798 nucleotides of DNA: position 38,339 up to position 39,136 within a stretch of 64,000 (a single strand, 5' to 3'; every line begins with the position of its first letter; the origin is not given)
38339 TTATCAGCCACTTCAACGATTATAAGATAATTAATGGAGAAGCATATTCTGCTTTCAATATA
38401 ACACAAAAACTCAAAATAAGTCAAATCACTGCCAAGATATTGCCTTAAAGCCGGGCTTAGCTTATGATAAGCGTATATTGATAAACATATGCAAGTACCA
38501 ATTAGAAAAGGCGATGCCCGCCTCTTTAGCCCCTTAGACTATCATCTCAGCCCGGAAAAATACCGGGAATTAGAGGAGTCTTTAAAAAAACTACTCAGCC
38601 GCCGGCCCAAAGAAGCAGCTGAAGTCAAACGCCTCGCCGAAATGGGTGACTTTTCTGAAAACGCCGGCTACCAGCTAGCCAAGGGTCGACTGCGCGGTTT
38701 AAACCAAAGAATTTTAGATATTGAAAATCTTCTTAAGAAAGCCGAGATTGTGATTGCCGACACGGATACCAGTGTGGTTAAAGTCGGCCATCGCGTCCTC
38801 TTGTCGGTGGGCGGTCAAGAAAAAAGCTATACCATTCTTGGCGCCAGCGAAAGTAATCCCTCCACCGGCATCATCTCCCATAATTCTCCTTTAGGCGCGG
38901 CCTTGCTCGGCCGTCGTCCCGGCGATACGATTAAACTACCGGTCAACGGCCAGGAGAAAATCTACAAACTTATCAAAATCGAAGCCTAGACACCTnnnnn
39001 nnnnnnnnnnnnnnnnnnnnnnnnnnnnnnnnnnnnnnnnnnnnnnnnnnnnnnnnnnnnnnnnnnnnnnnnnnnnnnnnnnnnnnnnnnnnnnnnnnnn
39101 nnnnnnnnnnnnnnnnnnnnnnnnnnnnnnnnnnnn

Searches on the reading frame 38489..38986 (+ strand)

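Call 69: search_protein_families(library=pfam, proteins=[window:38489-38986:+], max_evalue=0.001)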
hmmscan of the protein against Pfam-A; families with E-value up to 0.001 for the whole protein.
window:38489-38986:+ (166 aa): 2 families
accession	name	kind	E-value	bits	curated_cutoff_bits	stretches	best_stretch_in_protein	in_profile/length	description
PF01272.25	GreA_GreB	-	2.3e-18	66.4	26.9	1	94-165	3-76/77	Transcription elongation factor, GreA/GreB, C-term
PF03449.20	GreA_GreB_N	-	1.5e-15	57.6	24.5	1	20-87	3-71/71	Transcription elongation factor, N-terminal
